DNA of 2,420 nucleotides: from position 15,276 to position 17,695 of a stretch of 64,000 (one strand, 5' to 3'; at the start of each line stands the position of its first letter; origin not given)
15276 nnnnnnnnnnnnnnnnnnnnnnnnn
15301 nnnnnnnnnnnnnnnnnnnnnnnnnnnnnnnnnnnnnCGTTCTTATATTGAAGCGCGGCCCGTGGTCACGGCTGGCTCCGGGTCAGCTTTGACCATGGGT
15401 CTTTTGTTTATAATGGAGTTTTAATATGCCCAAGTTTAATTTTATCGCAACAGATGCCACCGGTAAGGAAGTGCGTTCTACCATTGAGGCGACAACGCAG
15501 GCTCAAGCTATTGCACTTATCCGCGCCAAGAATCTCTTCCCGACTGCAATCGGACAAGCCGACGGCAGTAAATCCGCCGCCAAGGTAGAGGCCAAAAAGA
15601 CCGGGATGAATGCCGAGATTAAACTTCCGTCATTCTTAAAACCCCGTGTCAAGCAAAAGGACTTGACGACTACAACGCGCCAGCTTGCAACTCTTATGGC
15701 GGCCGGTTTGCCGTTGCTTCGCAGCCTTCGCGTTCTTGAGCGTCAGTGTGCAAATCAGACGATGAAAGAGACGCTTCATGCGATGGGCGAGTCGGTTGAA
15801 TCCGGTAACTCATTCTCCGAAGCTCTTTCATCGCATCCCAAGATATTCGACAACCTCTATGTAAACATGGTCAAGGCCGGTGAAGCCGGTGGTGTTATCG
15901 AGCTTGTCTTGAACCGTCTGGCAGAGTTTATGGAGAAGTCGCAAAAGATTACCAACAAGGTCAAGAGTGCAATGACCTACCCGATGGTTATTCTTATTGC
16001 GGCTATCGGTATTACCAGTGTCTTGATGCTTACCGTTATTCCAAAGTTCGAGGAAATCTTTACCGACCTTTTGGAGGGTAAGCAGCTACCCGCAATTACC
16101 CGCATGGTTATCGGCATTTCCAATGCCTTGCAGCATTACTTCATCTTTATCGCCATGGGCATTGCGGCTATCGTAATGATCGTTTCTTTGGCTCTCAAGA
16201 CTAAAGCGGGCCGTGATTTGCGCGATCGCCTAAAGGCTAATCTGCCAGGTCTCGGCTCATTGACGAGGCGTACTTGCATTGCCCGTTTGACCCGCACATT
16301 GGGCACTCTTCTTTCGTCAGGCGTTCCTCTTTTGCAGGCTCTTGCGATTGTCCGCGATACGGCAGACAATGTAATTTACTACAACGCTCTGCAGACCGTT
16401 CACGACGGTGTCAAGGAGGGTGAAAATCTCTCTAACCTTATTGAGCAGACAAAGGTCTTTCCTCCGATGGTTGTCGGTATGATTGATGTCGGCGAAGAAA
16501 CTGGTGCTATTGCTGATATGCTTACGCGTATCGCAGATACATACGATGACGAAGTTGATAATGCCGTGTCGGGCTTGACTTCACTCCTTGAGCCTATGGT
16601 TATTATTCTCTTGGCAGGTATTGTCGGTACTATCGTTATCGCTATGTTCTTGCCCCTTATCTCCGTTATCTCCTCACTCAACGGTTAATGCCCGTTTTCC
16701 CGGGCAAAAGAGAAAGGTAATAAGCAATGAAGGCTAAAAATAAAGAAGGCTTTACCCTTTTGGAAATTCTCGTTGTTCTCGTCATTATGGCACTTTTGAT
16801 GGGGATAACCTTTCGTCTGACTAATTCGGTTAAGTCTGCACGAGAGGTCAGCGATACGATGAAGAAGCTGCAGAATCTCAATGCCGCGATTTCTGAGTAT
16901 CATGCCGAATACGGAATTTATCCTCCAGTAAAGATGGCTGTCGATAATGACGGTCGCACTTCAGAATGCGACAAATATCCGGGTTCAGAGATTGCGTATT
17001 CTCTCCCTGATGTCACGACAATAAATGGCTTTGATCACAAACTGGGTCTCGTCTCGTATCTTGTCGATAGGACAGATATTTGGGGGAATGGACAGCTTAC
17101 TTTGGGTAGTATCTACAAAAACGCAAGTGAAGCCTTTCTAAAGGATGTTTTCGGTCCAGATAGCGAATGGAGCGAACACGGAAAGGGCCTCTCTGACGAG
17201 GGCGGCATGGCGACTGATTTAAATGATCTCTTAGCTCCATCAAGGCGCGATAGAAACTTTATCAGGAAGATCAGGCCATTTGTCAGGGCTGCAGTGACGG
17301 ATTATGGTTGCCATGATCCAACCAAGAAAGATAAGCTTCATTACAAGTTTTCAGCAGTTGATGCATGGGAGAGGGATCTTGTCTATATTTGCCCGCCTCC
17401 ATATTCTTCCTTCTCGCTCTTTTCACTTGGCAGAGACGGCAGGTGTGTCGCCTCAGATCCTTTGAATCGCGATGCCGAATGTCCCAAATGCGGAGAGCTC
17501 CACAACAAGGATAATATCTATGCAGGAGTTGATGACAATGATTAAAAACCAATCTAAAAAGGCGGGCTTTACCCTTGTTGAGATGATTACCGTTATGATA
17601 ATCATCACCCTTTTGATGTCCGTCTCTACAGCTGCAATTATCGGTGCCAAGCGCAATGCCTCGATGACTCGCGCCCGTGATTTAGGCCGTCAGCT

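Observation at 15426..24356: gspF plus seven consecutive pseudopilin genes and a giant GspK-like gene, without ATPase or secretin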

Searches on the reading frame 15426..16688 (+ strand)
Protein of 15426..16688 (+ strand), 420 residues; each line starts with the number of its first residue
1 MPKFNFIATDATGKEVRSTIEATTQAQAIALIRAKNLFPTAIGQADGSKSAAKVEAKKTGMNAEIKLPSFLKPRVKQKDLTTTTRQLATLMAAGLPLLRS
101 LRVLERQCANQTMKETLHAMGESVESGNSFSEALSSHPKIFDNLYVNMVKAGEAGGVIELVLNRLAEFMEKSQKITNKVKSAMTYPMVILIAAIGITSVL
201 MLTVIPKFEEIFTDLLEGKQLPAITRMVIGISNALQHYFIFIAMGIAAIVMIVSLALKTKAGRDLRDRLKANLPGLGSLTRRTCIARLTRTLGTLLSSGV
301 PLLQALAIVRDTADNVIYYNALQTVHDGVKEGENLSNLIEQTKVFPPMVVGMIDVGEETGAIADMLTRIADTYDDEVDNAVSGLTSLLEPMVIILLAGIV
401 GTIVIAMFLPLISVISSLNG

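Call 4: search_protein_families(library=pfam, proteins=[window:15426-16688:+], max_evalue=0.1)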
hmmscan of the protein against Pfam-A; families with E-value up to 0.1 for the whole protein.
window:15426-16688:+ (420 aa): 3 families
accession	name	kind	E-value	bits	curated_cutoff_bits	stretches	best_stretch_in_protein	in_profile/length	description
PF00482.28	T2SSF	-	3.1e-62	208.6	25.2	2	84-206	2-125/125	Type II secretion system (T2SS), protein F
PF20990.2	DUF2207_C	-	0.013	15.7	33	1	137-270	103-204/247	Predicted membrane protein (DUF2207) C-terminal domain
PF06143.16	Baculo_11_kDa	-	0.097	12.7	28.4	0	372-417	17-61/84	Baculovirus 11 kDa family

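Call 5: search_protein_families(library=ncbifam, proteins=[window:15426-16688:+], max_evalue=0.1)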
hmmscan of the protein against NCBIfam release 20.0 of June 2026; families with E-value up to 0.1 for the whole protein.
window:15426-16688:+ (420 aa): 7 families
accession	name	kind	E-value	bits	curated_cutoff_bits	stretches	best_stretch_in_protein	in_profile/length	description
NF052607.1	T4PiliAsmPilCThrm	equivalog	7.9e-122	407.2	700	1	1-418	1-404/406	type IV pilus assembly protein PilC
TIGR02120.1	GspF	equivalog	9.1e-120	400.5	424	1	4-415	1-398/401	type II secretion system inner membrane protein GspF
NF052606.1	T4PiliAsmPilCMyx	equivalog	1.7e-114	382.9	700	1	54-417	58-417/419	type IV pilus assembly protein PilC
NF007861.0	PRK10573.1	equivalog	1.1e-78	265.1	401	1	64-413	44-393/401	protein transport protein HofC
NF047826.1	T3SSXpsF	equivalog_domain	2.9e-76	256.9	650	1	1-415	1-401/405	type II secretion system protein XpsF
NF041012.2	T4P_ComGB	equivalog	6.8e-43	147.3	240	1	84-415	7-331/332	competence type IV pilus assembly protein ComGB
TIGR04222.1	near_uncomplex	domain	0.034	13.8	43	1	224-278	152-209/229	TIGR04222 domain-containing membrane protein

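Call 22: find_encoding_contigs(protein=window:15426-16688:+, flank=10000, max_places=4)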
Protein window:15426-16688:+ (420 aa): no gene with exactly this product is on record in the collection.

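Call 62: find_homologous_proteins(query=window:15426-16688:+, max_evalue=1e-30)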
Query window:15426-16688:+ (420 aa): 8000 proteins with E <= 1e-30 among 8000 candidates; the best 120 are listed.
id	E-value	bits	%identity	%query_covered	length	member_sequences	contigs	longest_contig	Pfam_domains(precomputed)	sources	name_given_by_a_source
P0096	2.2e-260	881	100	100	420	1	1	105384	PF00482.29,PF28597.1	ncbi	-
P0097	7.6e-260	879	100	100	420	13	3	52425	PF00482.29,PF28597.1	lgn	-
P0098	5.5e-259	876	99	100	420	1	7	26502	PF00482.29,PF28597.1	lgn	-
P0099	1.4e-258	875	99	100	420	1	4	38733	PF00482.29,PF28597.1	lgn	-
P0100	1.8e-258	874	99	100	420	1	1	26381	PF00482.29,PF28597.1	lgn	-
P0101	1.9e-258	874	99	100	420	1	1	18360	PF00482.29,PF28597.1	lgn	-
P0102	2.8e-258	874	99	100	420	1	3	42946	PF00482.29,PF28597.1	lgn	-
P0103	3.2e-258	874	99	100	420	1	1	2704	PF00482.29,PF28597.1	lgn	-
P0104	3.6e-258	873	99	100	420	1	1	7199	PF00482.29,PF28597.1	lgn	-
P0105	6.2e-258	873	99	100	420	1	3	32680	PF00482.29,PF28597.1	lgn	-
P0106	6.9e-258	873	99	100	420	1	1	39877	PF00482.29,PF28597.1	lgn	-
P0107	1.3e-257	872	99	100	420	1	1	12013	PF00482.29,PF28597.1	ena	-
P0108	6.7e-255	863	97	100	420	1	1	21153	PF00482.29,PF28597.1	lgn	-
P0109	5.1e-254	860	96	100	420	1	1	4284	PF00482.29,PF28597.1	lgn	-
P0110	1.4e-253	858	96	100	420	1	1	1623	PF00482.29,PF28597.1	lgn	-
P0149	1.5e-167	575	64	100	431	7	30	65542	PF00482.29,PF28597.1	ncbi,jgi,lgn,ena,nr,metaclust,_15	ncbi:MAG: type II secretion system F family protein [Lentisphaerae bacterium]|jgi:type IV pilus asse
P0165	1.6e-158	546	62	100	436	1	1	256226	PF00482.29,PF28597.1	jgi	jgi:type IV pilus assembly protein PilC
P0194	1.7e-154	532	61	100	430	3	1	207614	PF00482.29,PF28597.1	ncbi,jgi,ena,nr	ncbi:MAG: type II secretion system F family protein [Kiritimatiellae bacterium]|nr:type II secretion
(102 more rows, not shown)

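Call 63: find_encoding_contigs(protein=P0194, flank=10000, max_places=2)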
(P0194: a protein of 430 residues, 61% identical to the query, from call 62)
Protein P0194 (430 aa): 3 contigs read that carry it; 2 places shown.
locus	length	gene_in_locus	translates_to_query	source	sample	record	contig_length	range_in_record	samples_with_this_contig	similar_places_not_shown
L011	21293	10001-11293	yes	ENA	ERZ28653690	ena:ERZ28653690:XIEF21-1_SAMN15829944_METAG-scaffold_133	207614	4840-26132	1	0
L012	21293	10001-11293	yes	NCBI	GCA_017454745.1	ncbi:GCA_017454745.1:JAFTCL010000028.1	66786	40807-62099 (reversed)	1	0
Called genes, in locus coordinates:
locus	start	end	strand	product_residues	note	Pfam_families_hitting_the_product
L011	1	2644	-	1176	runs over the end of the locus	PF02463:SMC_N (weak), PF13476:AAA_23 (weak), PF13555:AAA_29, PF13558:SbcC_Walker_B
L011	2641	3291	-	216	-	PF09661:DUF2398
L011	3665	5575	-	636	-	PF00657:Lipase_GDSL, PF13472:Lipase_GDSL_2, PF00657:Lipase_GDSL, PF13472:Lipase_GDSL_2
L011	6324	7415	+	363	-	PF21694:DNA_pol3_delta_C (faint)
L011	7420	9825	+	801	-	-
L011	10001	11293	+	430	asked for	PF28597:T2SSF_N, PF00482:T2SSF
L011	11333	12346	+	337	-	PF07963:N_methyl, PF08334:T2SSG (faint)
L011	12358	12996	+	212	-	PF07963:N_methyl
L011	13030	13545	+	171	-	PF07963:N_methyl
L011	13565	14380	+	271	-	PF07963:N_methyl (weak)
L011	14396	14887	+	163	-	PF07963:N_methyl (weak)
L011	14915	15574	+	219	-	PF07963:N_methyl (weak)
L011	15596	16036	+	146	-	-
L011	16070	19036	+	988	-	-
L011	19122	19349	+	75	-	-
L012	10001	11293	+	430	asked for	PF28597:T2SSF_N, PF00482:T2SSF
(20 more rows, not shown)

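Call 64: find_encoding_contigs(protein=P0165, flank=10000, max_places=2)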
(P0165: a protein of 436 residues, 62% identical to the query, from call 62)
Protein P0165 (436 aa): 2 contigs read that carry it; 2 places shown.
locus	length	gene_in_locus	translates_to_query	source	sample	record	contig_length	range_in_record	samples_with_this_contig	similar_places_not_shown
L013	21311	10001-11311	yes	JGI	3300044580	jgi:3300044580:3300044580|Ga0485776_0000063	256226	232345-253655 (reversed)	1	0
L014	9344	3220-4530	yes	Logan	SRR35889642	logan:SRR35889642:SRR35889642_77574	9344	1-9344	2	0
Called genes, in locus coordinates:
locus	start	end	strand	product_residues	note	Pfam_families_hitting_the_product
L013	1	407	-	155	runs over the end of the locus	PF02082:Rrf2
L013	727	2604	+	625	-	PF12831:FAD_oxidored, PF00036:EF-hand_1 (faint), PF13202:EF-hand_5 (faint)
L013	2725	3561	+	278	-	PF01026:TatD_DNase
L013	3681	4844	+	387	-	PF00515:TPR_1 (weak), PF13432:TPR_16, PF14559:TPR_19 (weak), PF23914:TPR_CcmH_CycH, PF13424:TPR_12 (weak), PF12895:ANAPC3, PF13432:TPR_16, PF14559:TPR_19, +11 more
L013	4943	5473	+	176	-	PF02674:Colicin_V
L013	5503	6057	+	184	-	PF04542:Sigma70_r2, PF08281:Sigma70_r4_2, PF04545:Sigma70_r4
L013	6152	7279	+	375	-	PF00432:Prenyltrans (faint), PF13243:SQHop_cyclase_C (faint)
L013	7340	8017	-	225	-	PF09335:VTT_dom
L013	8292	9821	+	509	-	-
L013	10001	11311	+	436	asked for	PF28597:T2SSF_N, PF00482:T2SSF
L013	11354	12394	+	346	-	PF07963:N_methyl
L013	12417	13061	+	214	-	PF07963:N_methyl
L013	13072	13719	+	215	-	-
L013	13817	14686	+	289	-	PF07963:N_methyl (weak)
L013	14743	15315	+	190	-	-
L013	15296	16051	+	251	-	-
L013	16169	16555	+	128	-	-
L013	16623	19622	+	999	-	-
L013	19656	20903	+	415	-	PF22244:GCE_fung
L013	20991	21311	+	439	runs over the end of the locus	PF02885:Glycos_trans_3N, PF00591:Glycos_transf_3, PF07831:PYNP_C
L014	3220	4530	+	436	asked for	PF28597:T2SSF_N, PF00482:T2SSF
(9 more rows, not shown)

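Call 93: find_encoding_contigs(protein=P0149, flank=10000, max_places=3)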
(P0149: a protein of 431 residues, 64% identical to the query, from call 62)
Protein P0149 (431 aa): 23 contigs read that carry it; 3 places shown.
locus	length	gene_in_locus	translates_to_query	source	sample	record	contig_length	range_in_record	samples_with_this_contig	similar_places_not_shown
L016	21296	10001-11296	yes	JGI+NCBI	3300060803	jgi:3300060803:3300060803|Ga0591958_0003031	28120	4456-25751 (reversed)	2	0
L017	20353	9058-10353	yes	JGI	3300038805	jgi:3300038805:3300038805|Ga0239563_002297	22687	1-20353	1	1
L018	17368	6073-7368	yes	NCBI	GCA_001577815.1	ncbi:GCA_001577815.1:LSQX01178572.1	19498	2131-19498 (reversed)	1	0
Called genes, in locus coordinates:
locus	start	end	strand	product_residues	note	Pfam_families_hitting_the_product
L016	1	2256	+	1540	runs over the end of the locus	PF13385:Laminin_G_3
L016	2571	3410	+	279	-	-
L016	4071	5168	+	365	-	PF03480:DctP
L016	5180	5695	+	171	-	PF04290:DctQ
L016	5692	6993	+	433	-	PF06808:DctM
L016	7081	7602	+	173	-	PF00582:Usp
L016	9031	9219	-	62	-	-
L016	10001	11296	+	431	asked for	PF28597:T2SSF_N, PF00482:T2SSF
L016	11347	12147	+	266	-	PF07963:N_methyl (weak)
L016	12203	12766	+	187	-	PF07963:N_methyl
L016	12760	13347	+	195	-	PF07963:N_methyl (weak)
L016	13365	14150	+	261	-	PF07963:N_methyl (weak)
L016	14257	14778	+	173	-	-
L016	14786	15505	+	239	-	PF07963:N_methyl (weak)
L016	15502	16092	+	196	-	-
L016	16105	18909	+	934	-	-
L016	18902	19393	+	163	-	PF09411:PagL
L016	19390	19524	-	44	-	-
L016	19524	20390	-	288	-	-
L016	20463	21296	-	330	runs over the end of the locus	PF13505:OMP_b-brl (weak)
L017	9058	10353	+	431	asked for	PF28597:T2SSF_N, PF00482:T2SSF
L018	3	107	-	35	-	?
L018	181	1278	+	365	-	PF03480:DctP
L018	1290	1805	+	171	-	PF04290:DctQ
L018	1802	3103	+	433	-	PF06808:DctM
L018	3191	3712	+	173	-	PF00582:Usp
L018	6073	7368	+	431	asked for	PF28597:T2SSF_N, PF00482:T2SSF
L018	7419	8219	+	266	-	PF07963:N_methyl (weak)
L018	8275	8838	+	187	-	PF07963:N_methyl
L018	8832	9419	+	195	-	PF07963:N_methyl (weak)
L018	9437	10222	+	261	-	PF07963:N_methyl (weak)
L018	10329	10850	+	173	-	-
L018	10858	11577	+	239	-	PF07963:N_methyl (weak)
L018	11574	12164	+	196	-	-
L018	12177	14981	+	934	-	-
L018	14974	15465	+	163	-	PF09411:PagL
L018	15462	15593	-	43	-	-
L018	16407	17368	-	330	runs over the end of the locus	PF13505:OMP_b-brl (weak)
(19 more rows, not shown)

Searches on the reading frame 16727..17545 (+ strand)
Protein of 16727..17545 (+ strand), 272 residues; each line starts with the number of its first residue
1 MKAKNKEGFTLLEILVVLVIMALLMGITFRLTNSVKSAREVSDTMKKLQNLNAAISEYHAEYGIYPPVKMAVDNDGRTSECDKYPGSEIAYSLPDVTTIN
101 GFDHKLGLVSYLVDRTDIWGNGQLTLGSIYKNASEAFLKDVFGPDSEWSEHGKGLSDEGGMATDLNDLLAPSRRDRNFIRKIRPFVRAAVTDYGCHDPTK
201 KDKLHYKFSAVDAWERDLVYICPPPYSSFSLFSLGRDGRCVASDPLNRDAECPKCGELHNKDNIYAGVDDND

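Call 4: search_protein_families(library=pfam, proteins=[window:16727-17545:+], max_evalue=0.1)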
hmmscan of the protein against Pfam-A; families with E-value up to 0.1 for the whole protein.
window:16727-17545:+ (272 aa): 3 families
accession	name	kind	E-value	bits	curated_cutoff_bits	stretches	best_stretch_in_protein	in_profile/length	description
PF07963.17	N_methyl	-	1.7e-07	30.9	21.2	1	4-28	2-26/27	Prokaryotic N-terminal methylation motif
PF08334.16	T2SSG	-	1.3e-05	25.6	21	1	210-240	66-96/108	Type II secretion system (T2SS), protein G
PF14221.11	DUF4330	-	0.057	14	27.6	1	9-46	14-51/167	Domain of unknown function (DUF4330)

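Call 5: search_protein_families(library=ncbifam, proteins=[window:16727-17545:+], max_evalue=0.1)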
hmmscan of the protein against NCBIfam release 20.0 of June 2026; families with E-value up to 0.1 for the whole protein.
window:16727-17545:+ (272 aa): 14 families
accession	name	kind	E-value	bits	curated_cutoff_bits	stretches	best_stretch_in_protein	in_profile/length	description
TIGR01710.1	typeII_sec_gspG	equivalog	1.5e-13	51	88.85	1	8-68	2-62/134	type II secretion system major pseudopilin GspG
TIGR01708.2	typeII_sec_gspH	equivalog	4.7e-07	29.9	80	1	7-51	2-46/169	type II secretion system minor pseudopilin GspH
TIGR02532.1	IV_pilin_GFxxxE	domain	6.9e-06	25.7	16.3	1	8-28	3-23/24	prepilin-type N-terminal cleavage/methylation domain-containing protein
NF041013.1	T4P_ComGE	equivalog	2.9e-05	24.1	49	1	4-63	1-61/83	competence type IV pilus minor pilin ComGE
TIGR01711.1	gspJ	equivalog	4.7e-05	23.3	64.85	1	8-57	2-52/192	type II secretion system minor pseudopilin GspJ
TIGR02596.1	TIGR02596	subfamily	5e-05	23.5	70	1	9-49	1-41/196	Verru_Chthon cassette protein D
NF040982.1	ComGD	equivalog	0.0002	21.8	70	1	7-50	2-45/139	competence type IV pilus minor pilin ComGD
NF040999.1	pilin_ComGC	equivalog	0.00022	21.4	75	1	7-28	2-23/84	competence type IV pilus major pilin ComGC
NF041002.1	pilin_ComGF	equivalog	0.0005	20.3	80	1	7-42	2-37/139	competence type IV pilus minor pilin ComGF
NF007800.0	PRK10506.1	equivalog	0.0015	18.4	158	1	3-48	5-50/163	prepilin peptidase-dependent protein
NF007862.0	PRK10574.1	equivalog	0.0063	16.6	138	1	4-29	2-27/145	prepilin peptidase-dependent pilin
NF003393.0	PRK04561.1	equivalog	0.019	14.9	104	1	8-37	3-31/75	twin arginine translocase protein A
TIGR02599.1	TIGR02599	subfamily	0.037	13.3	256.5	1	8-38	1-31/361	Verru_Chthon cassette protein C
TIGR01707.1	gspI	equivalog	0.051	14.1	44.35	1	8-30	1-23/101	type II secretion system minor pseudopilin GspI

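Call 43: search_solved_structures(query=A3, max_evalue=1)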
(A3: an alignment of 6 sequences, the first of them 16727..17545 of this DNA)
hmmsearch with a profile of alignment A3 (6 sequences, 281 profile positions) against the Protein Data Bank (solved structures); distinct sequences matched with E-value up to 1: 25.
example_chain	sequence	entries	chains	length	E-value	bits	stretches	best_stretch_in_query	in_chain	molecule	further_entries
9egp_A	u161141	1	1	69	7e-09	38.9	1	2-65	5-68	Geopilin domain 1 protein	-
7tgg_A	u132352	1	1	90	2.1e-08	37.3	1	2-66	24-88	Geopilin domain 1 protein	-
5wda_A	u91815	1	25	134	1.8e-07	34.3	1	8-70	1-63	General secretion pathway protein G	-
2hi2_A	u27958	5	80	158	4.5e-07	32.9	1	8-100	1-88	Fimbrial protein | PilA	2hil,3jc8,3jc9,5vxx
1ay2_A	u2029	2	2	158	8.7e-07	32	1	8-101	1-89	TYPE 4 PILIN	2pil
2m7g_A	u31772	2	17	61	4.8e-06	29.5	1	8-66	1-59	Geopilin domain 1 protein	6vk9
8p3b_A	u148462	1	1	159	1.1e-05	28.3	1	8-104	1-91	Fimbrial protein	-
5kua_A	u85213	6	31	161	1.4e-05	28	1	8-110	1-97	pilin | Neisseria meningitidis PilE variant SB-GATDH | Neisseria meningitidis PilE, SB-DATDH variant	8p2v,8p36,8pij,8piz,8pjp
8tum_e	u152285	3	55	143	0.00026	23.9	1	8-57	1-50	Type IV major pilin protein PilA | Pilin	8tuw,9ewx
8tj2_C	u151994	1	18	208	0.00038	23.3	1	8-80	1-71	Type IV major pilin protein PilA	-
8pfb_G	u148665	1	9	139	0.00088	22.1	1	8-60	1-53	Type IV pilin PilE1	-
1oqw_A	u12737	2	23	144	0.0014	21.5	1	8-56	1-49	Fimbrial protein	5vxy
9laa_A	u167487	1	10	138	0.0049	19.7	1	2-26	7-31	Type IV pilin protein PilA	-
2kep_A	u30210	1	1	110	0.0075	19.1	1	207-255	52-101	General secretion pathway protein G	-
9lab_B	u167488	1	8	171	0.014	18.2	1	3-24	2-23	MSHA major pilin subunit MshA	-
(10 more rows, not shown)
